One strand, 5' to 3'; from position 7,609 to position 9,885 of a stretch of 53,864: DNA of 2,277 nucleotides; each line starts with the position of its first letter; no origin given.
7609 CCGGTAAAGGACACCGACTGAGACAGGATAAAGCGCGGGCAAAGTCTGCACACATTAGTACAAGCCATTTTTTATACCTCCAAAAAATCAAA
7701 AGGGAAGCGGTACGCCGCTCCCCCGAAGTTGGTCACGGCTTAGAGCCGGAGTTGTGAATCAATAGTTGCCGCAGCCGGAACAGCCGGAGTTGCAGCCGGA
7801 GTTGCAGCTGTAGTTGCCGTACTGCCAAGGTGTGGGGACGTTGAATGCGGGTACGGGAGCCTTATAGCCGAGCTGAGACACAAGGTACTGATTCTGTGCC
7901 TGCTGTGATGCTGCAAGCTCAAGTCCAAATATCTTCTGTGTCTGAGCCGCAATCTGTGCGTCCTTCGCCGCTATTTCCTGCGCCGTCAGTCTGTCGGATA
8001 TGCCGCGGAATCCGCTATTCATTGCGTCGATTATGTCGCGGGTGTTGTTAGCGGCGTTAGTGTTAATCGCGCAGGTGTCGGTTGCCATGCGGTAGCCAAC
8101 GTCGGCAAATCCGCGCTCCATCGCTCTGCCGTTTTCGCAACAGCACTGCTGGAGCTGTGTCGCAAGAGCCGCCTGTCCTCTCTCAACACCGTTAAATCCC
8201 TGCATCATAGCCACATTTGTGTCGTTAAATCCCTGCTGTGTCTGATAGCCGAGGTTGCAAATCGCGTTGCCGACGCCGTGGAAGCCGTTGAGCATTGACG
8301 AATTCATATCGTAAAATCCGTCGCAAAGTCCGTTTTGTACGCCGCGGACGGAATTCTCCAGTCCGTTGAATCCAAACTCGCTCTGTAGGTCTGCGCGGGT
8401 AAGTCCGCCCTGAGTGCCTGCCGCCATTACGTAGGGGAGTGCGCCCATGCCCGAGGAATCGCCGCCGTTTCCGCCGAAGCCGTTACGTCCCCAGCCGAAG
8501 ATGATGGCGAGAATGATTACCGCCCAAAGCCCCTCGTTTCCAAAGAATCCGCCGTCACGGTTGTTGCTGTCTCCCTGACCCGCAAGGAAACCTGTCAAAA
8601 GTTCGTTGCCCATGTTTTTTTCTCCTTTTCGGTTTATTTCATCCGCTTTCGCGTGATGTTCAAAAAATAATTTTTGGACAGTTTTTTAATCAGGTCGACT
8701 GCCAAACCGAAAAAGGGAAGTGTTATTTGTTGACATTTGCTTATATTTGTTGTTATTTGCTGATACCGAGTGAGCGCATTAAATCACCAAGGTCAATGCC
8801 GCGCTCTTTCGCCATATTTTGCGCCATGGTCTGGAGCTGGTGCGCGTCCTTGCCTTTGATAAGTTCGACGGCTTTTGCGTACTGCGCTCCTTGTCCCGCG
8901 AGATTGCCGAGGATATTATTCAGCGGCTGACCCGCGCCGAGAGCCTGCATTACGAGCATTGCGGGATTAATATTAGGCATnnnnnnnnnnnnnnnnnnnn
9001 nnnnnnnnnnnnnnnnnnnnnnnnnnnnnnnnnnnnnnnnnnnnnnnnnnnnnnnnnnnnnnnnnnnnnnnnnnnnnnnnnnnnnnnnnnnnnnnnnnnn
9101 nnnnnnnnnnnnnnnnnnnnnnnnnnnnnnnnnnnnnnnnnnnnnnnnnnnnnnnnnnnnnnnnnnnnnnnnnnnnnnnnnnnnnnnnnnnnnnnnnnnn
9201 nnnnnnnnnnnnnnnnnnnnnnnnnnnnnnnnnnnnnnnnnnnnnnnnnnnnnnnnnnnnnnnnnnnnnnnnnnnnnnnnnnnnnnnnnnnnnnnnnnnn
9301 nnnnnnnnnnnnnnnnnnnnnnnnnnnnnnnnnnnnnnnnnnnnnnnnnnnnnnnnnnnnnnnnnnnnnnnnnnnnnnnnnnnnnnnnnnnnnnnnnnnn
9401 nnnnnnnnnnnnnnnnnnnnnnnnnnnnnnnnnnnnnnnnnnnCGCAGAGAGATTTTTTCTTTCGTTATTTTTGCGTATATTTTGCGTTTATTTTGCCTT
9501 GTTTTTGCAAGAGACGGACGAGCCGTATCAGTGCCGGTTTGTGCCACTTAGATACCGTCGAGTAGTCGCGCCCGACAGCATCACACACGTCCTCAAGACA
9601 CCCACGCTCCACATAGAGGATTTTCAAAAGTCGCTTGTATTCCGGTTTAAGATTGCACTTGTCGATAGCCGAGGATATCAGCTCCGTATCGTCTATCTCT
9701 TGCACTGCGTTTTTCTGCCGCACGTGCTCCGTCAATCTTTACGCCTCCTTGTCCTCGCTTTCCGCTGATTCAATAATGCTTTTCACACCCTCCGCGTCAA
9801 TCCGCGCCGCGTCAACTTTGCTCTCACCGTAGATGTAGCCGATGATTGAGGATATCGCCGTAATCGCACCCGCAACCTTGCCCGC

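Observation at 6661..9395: Five-gene cargo block of low-complexity Cys/Gly/Asn/Tyr/Arg-Asp-rich proteins downstream of the lysis genes: possible self-assembling surface or spore-coat-like material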

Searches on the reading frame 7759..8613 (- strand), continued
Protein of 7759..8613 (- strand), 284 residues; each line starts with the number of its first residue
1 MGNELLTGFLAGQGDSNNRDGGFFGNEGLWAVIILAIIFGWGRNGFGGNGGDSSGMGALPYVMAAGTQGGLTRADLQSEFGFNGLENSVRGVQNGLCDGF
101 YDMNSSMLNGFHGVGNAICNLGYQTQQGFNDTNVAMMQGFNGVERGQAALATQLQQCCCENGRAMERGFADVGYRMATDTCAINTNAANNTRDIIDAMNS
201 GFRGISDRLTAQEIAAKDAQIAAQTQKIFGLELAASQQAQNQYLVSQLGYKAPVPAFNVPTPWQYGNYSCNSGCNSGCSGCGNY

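Call 70: search_protein_families(library=phrogs, proteins=[L089:5537-5911:+, L089:5917-6279:+, L089:6279-6476:+, L089:6624-7448:+, L089:7464-7916:+, L089:8791-9174:+, L089:9174-9497:+, L031:11743-12054:+, L031:11108-11743:+, L089:9612-10232:+], max_evalue=0.01)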
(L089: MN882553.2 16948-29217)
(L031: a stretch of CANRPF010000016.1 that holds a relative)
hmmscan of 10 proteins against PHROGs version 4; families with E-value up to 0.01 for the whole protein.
L089:5537-5911:+ (125 aa): 2 families
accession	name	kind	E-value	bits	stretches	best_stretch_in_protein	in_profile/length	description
phrog_3754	-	unknown function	1.5e-25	91.2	1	1-123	7-143/145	-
phrog_15863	-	unknown function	9.6e-07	29.4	1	3-115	4-112/312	-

L089:5917-6279:+ (121 aa): 1 family
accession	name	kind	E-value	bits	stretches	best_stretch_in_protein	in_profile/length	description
phrog_21718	-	unknown function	1.1e-29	104.5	1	9-119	34-144/159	-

L089:6279-6476:+ (66 aa): 2 families
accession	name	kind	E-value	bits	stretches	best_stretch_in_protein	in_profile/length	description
phrog_22984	-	unknown function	2.8e-18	67.1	1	1-64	1-65/74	-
phrog_1294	-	other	0.0084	17.2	1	15-64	29-75/80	peptide methionine sulfoxide reductase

L089:6624-7448:+ (275 aa): 2 families
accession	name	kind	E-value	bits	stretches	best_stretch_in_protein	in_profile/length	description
phrog_16490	-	unknown function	2.8e-30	107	1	7-273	6-280/286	-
phrog_3534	-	unknown function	0.00097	20.1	0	71-124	49-100/117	-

L089:7464-7916:+ (151 aa): 1 family
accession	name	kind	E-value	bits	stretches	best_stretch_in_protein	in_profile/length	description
phrog_20016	-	unknown function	1.4e-43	148.9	1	1-150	1-140/141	-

L089:8791-9174:+ (128 aa): 0 families

L089:9174-9497:+ (108 aa): 0 families

L031:11743-12054:+ (104 aa): 2 families
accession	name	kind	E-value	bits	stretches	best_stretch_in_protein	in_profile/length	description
phrog_1233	-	unknown function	7.2e-15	55.9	1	2-101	12-111/306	-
phrog_87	-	other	0.00016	22.5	1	29-84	64-123/227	metallo-protease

L031:11108-11743:+ (212 aa): 0 families

L089:9612-10232:+ (207 aa): 10 families
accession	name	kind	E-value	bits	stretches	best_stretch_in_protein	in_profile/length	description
phrog_30451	-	unknown function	8.6e-51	174.1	2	6-88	8-93/287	-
phrog_4095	-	unknown function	9.9e-22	78.7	1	20-205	34-225/234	-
phrog_2319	-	unknown function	6.8e-17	62.8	1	99-205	299-396/399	-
phrog_3628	-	unknown function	3.3e-14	53.7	1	101-206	157-256/257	-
phrog_27218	-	unknown function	1.2e-06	29.4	1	80-205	67-189/192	-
phrog_1376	-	unknown function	3e-06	27.7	1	63-119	190-246/362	-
phrog_4046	-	unknown function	3.5e-05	24.4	1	21-112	50-127/301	-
phrog_3931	-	unknown function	5.9e-05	24.1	1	14-52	23-57/59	-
phrog_8027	-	unknown function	0.00099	20.3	1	20-74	5-61/153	-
phrog_9961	-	unknown function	0.0029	19.2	1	20-57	7-44/99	-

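Call 75: search_protein_families(library=pfam, proteins=[L089:5537-5911:+, L066:11757-12110:+, L002:5705-6100:+, L031:11743-12054:+, L081:3241-3546:+, L089:9174-9497:+, L039:4979-5290:+, L003:11335-11991:+, L014:3696-4115:+, L044:11287-11943:+], max_evalue=0.5)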
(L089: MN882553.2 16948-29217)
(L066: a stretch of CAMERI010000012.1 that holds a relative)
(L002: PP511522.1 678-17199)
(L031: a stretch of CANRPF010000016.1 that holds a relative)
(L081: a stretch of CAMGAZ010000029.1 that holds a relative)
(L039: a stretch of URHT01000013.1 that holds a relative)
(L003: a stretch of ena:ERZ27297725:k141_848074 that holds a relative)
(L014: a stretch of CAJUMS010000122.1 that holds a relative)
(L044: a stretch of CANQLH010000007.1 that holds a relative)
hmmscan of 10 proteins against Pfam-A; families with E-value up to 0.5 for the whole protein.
L089:5537-5911:+ (125 aa): 0 families

L066:11757-12110:+ (118 aa): 1 family
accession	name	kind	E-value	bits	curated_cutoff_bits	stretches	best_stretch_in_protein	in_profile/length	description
PF11731.14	Cdd1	-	0.15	12.8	25.5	1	71-112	29-69/86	Pathogenicity locus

L002:5705-6100:+ (132 aa): 1 family
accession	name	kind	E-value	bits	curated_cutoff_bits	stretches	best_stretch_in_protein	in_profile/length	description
PF14217.11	DUF4327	-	0.068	13.8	27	1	27-54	25-53/67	Domain of unknown function (DUF4327)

L031:11743-12054:+ (104 aa): 4 families
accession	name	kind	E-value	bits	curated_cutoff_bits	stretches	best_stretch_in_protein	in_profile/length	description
PF06114.19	Peptidase_M78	-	0.0001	22.6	22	1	34-80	26-78/123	IrrE N-terminal-like domain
PF20573.4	DUF6782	-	0.00021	21.1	27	1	28-66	67-105/241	Putative metallopeptidase family (DUF6782)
PF10263.15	SprT-like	-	0.0033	17.7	25.6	1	38-68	44-78/108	SprT-like family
PF03489.22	SapB_2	-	0.25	12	21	0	12-22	5-15/34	Saposin-like type B, region 2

L081:3241-3546:+ (102 aa): 7 families
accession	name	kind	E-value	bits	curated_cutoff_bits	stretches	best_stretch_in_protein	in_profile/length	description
PF06114.19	Peptidase_M78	-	0.0002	21.6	22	1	35-73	24-64/123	IrrE N-terminal-like domain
PF20573.4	DUF6782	-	0.00074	19.3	27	1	29-83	68-121/241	Putative metallopeptidase family (DUF6782)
PF12315.14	DA1-like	-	0.027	14.3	25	1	37-87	79-130/213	Protein DA1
PF09905.14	VF530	-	0.042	14.5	27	0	74-96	9-31/63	DNA-binding protein VF530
PF10263.15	SprT-like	-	0.042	14.2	25.6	1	30-68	33-78/108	SprT-like family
PF10026.15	DUF2268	-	0.12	12.3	23.6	1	4-68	18-82/195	Predicted Zn-dependent protease (DUF2268)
PF22430.1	Aa-Ago_N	-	0.19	11.8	26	1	3-37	16-49/70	Ago, N-terminal domain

L089:9174-9497:+ (108 aa): 1 family
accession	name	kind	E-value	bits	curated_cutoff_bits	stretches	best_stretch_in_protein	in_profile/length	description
PF19858.4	OxRdtase_C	-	0.19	11.5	26.3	1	29-94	96-156/163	Bacterial oxidoreductases, C-terminal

L039:4979-5290:+ (104 aa): 0 families

L003:11335-11991:+ (219 aa): 7 families
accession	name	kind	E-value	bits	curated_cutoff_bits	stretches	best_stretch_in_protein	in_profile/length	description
PF06148.17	COG2_N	-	0.022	15.3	24.3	1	156-191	17-52/75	COG2 N-terminal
PF21342.2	SoxA-TsdA_cyt-c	-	0.046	14.2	27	0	9-63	14-71/88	SoxA/TsdA, cytochrome c domain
PF16752.10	TBCC_N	-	0.074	13.8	27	1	159-215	19-75/115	Tubulin-specific chaperone C N-terminal domain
PF12729.13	4HB_MCP_1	-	0.12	12.4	27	0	160-213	37-93/181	Four helix bundle sensory module for signal transduction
PF12841.12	YvrJ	-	0.13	12.3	29.5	0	200-215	19-34/36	YvrJ protein family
PF05623.17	DUF789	-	0.14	12.3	25.5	1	127-215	89-177/296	Protein of unknown function (DUF789)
PF18977.5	DUF5713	-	0.29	12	27.3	1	176-215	23-62/107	Family of unknown function (DUF5713)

L014:3696-4115:+ (140 aa): 1 family
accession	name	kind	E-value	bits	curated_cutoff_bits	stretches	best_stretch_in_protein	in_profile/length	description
PF12219.14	End_tail_spike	-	0.0056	17.2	25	1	45-90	86-131/160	Catalytic domain of bacteriophage endosialidase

L044:11287-11943:+ (219 aa): 5 families
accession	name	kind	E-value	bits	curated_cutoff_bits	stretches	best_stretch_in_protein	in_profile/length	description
PF16752.10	TBCC_N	-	0.0073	17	27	1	158-218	11-75/115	Tubulin-specific chaperone C N-terminal domain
PF02050.21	FliJ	-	0.044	14.5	28.4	1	158-217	5-64/123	Flagellar FliJ protein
PF06148.17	COG2_N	-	0.074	13.6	24.3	1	159-193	17-51/75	COG2 N-terminal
PF05276.19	SH3BP5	-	0.12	12.5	25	1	161-217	136-194/231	SH3 domain-binding protein 5 (SH3BP5)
PF12841.12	YvrJ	-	0.17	11.9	29.5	1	203-218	19-34/36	YvrJ protein family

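Call 96: search_protein_families(library=pfam, proteins=[L002:6075-6410:+, L001:6360-6653:+], max_evalue=0.1)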
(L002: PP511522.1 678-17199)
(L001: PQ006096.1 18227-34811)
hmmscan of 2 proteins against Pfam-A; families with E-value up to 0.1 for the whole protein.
L002:6075-6410:+ (112 aa): 7 families
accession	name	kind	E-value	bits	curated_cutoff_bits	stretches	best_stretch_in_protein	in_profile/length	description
PF01665.21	Rota_NSP3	-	0.0017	17.9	25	1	36-97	158-223/311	Rotavirus non-structural protein NSP3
PF16326.10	ABC_tran_CTD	-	0.012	16.2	32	0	25-63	21-61/69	ABC transporter C-terminal domain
PF13851.11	GAS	-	0.016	15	32.3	1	16-69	139-192/200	Growth-arrest specific micro-tubule binding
PF23637.1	SH3BP4_C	-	0.017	15.5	27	1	26-96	32-102/110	SH3BP4 C-terminal helical domain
PF05377.16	FlaC_arch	-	0.037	14.9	27.8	0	48-81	1-34/55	Flagella accessory protein C (FlaC)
PF08647.16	BRE1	-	0.066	13.8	27.9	0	24-87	8-71/95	BRE1 E3 ubiquitin ligase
PF03564.21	DUF1759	-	0.1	13.1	25.4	0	25-95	57-126/148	Protein of unknown function (DUF1759)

L001:6360-6653:+ (98 aa): 9 families
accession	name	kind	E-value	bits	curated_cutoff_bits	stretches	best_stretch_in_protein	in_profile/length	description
PF24073.1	DUF7365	-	0.00036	21.1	27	1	12-96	16-100/101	Coiled-coil region of unknown function (DUF7365)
PF06785.16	UPF0242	-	0.0009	19.8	33.5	1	33-95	108-171/194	Uncharacterised protein family (UPF0242) N-terminus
PF06419.17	COG6_N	-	0.01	16.4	27.4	1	32-96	26-90/114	Conserved oligomeric complex COG6, N-terminal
PF03233.18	Cauli_AT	-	0.01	16.2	24.8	1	24-97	88-158/163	Aphid transmission protein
PF18595.6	Nuf2_DHR10-like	-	0.014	15.9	28.4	1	30-91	48-109/117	Nuf2, DHR10-like domain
PF06476.17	DUF1090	-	0.014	15.8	24.4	1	27-91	28-90/110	Protein of unknown function (DUF1090)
PF17749.6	MIP-T3_C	-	0.042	14.3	25.8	1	30-80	101-151/154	Microtubule-binding protein MIP-T3 C-terminal region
PF05377.16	FlaC_arch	-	0.052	14.4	27.8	0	41-58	16-33/55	Flagella accessory protein C (FlaC)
PF06009.19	Laminin_II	-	0.085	13.3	33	0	45-94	65-110/138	Laminin Domain II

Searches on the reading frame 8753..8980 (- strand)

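Call 3: search_protein_families(library=pfam, proteins=[window:8753-8980:-], max_evalue=1)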
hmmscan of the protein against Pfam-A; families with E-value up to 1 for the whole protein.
window:8753-8980:- (75 aa): 1 family
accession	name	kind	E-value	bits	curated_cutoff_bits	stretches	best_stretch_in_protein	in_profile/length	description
PF02817.22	E3_binding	-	0.2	12.3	23.7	1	53-67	7-21/36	e3 binding domain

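Call 4: search_protein_families(library=phrogs, proteins=[window:8753-8980:-], max_evalue=1)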
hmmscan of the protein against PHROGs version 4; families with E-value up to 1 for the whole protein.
window:8753-8980:- (75 aa): 0 families

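Call 12: search_protein_families(library=ncbifam, proteins=[window:8753-8980:-], max_evalue=1)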
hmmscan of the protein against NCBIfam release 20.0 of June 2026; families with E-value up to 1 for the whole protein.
window:8753-8980:- (75 aa): 0 families

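Call 69: search_protein_families(library=padloc, proteins=[window:8753-8980:-], max_evalue=0.1)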
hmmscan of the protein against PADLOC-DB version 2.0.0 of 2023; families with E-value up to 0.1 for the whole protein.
window:8753-8980:- (75 aa): 0 families

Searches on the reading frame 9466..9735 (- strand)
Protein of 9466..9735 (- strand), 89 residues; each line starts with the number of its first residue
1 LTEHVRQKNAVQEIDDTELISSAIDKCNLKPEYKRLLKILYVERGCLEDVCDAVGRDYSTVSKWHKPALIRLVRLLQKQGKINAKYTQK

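Call 3: search_protein_families(library=pfam, proteins=[window:9466-9735:-], max_evalue=1)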
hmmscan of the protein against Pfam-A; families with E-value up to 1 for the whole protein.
window:9466-9735:- (89 aa): 2 families
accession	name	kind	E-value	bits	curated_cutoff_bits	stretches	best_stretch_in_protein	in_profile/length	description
PF13384.12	HTH_23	-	0.0012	19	24.6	1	32-66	4-39/50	Homeodomain-like domain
PF07374.17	DUF1492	-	0.013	16.1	21.5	1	13-69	41-96/100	Protein of unknown function (DUF1492)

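Call 4: search_protein_families(library=phrogs, proteins=[window:9466-9735:-], max_evalue=1)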
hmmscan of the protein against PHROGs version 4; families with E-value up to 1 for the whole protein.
window:9466-9735:- (89 aa): 6 families
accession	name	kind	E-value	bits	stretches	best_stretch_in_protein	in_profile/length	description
phrog_36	-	transcription regulation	8.2e-08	33.1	1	18-83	131-194/220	transcriptional regulator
phrog_248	-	transcription regulation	4.9e-05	24.5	1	7-82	67-143/161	transcriptional activator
phrog_19609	-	unknown function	0.026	15.4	1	7-65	40-96/133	-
phrog_3512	-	transcription regulation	0.037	15.2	1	19-78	56-115/130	sigma factor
phrog_4044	-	head and packaging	0.29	11.6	1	35-66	31-61/180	terminase small subunit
phrog_3638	-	transcription regulation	0.3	12.2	1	48-72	29-53/73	CII-like transcriptional activator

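Call 12: search_protein_families(library=ncbifam, proteins=[window:9466-9735:-], max_evalue=1)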
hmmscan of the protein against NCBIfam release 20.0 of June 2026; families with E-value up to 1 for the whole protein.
window:9466-9735:- (89 aa): 3 families
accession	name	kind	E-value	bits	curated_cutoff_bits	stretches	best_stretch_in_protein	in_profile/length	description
TIGR02937.1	sigma70-ECF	superfamily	0.0026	17.4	42.9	1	7-74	98-163/165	sigma-70 family RNA polymerase sigma factor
NF009172.0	PRK12519.1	subfamily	0.083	12.4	222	1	20-78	135-191/194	RNA polymerase sigma factor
NF005809.0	PRK07670.1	equivalog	0.096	12.2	326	1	18-79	191-253/255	FliA/WhiG family RNA polymerase sigma factor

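Call 69: search_protein_families(library=padloc, proteins=[window:9466-9735:-], max_evalue=0.1)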
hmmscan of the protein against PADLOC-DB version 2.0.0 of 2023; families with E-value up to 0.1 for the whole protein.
window:9466-9735:- (89 aa): 0 families
